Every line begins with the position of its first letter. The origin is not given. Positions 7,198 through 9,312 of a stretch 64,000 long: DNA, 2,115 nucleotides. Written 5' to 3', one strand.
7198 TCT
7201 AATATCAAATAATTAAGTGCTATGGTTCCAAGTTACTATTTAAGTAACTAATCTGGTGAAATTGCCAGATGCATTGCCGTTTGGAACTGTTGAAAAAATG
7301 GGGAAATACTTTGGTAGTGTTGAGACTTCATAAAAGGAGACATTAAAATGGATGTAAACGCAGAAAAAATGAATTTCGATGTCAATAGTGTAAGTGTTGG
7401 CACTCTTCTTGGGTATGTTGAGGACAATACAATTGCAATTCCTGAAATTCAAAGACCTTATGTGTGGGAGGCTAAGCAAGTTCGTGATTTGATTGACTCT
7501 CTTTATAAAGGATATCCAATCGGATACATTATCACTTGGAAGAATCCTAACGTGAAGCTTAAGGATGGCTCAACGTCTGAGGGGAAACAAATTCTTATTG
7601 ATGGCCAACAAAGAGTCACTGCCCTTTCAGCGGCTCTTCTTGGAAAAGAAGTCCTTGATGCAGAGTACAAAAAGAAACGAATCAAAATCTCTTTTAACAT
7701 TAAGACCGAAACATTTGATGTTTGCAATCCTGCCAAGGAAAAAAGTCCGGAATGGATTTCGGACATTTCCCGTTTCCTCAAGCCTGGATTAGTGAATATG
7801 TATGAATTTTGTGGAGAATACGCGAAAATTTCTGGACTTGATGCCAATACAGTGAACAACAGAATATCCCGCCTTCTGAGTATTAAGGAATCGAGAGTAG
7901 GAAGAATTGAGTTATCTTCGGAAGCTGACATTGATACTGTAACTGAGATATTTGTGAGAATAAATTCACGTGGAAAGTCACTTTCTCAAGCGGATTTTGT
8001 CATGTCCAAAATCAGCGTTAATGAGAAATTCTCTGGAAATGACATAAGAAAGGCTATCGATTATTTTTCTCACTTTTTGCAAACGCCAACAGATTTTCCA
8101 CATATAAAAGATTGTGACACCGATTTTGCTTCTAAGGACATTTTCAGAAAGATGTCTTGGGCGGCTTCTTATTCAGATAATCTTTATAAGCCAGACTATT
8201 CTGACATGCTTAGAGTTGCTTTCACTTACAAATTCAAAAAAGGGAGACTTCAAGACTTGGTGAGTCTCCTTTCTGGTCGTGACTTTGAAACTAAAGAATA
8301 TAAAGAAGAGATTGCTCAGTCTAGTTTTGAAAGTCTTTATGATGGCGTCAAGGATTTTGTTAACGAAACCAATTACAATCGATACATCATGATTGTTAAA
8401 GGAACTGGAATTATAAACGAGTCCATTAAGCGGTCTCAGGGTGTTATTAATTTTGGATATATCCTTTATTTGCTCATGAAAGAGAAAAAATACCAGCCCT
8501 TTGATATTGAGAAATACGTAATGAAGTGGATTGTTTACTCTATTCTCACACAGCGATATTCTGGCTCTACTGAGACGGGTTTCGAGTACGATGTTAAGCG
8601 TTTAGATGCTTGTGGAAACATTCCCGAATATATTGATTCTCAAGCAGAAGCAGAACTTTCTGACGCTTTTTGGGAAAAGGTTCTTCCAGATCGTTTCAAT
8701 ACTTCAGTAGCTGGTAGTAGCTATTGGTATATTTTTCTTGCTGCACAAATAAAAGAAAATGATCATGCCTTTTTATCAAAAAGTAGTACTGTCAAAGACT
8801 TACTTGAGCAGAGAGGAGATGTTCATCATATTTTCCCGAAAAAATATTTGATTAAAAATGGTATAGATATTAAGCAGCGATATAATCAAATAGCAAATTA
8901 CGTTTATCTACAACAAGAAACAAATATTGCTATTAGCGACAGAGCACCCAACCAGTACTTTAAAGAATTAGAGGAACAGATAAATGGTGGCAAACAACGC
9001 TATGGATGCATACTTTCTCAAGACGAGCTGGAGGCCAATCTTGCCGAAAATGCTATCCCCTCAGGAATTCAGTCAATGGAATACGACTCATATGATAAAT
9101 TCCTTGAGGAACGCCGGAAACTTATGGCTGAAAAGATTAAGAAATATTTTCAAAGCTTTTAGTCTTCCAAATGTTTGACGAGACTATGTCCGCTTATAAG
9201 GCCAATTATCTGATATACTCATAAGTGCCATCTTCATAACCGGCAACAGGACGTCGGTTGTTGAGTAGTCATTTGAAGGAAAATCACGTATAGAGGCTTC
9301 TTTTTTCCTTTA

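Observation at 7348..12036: GmrSD-like type IV restriction gene followed by a 479-aa orphan protein, a 75-aa protein and a GHKL ATPase: candidate uncharacterised multi-gene defense module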

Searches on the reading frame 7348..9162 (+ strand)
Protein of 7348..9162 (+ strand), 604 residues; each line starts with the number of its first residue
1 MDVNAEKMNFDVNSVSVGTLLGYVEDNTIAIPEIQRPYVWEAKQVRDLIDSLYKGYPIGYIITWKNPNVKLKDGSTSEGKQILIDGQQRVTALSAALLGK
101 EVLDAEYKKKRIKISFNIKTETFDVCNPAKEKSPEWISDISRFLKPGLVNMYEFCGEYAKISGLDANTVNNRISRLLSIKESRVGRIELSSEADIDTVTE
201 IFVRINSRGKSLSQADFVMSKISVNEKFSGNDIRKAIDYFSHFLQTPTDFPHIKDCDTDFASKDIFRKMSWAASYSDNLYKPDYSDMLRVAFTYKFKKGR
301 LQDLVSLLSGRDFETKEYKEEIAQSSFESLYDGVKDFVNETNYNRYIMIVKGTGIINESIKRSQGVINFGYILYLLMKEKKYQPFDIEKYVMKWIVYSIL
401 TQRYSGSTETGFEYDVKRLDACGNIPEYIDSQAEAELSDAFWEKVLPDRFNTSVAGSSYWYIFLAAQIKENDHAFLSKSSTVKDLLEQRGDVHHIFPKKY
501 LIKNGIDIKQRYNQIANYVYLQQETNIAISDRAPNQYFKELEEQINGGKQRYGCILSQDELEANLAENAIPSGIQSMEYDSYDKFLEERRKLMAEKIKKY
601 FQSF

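Call 3: search_protein_families(library=pfam, proteins=[window:7348-9162:+], max_evalue=0.01)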
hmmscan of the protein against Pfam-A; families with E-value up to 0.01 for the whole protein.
window:7348-9162:+ (604 aa): 2 families
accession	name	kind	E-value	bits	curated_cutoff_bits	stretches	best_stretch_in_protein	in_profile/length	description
PF03235.19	GmrSD_N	-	1.1e-35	124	33.2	1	25-222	9-198/199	GmrSD restriction endonuclease, N-terminal domain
PF07510.16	GmrSD_C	-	0.0046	17.3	23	1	481-553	40-109/138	GmrSD restriction endonucleases, C-terminal domain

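Call 4: search_protein_families(library=padloc, proteins=[window:7348-9162:+], max_evalue=0.01)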
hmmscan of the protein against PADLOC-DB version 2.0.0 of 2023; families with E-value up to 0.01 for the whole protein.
window:7348-9162:+ (604 aa): 16 families
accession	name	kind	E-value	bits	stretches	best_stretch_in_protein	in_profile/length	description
PDLC04151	HEC-05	-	1.7e-33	114.2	4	6-66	18-77/600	-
PDLC04150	HEC-05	-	2.7e-19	67.5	2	14-65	7-58/583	-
PDLC04709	PDC-M55C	-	7.2e-19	65.8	1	13-100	13-110/554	-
PDLC04153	HEC-05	-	5.5e-11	39.3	1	29-65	21-57/621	-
PDLC02695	Orf5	-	1.9e-10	37.7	1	8-94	1-92/601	Orf5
PDLC04152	HEC-05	-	1.1e-09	35.5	2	30-69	21-64/566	-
PDLC02686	Orf5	-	1.7e-09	34.7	1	25-119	17-115/566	Orf5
PDLC03877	NsnA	-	2.1e-09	35.1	1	5-214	41-192/385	-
PDLC04157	HEC-06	-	2.8e-09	34.1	1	16-95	10-87/558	-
PDLC02700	Orf5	-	2.8e-08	31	1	16-95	2-78/555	Orf5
PDLC02693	Orf5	-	1.7e-07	28.7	1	30-218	10-207/543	Orf5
PDLC04155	HEC-06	-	3.8e-07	27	1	13-94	8-84/562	-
PDLC04154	HEC-06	-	4.1e-07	27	1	8-97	5-89/569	-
PDLC04027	PD-T4-2_A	-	8.5e-06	23.1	1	24-94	47-109/363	-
PDLC02792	SspE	-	1.1e-05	22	1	10-96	6-106/771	SspE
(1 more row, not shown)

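Call 7: search_protein_families(library=ncbifam, proteins=[window:7348-9162:+], max_evalue=0.01)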
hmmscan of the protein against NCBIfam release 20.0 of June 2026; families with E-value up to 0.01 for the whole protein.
window:7348-9162:+ (604 aa): 0 families
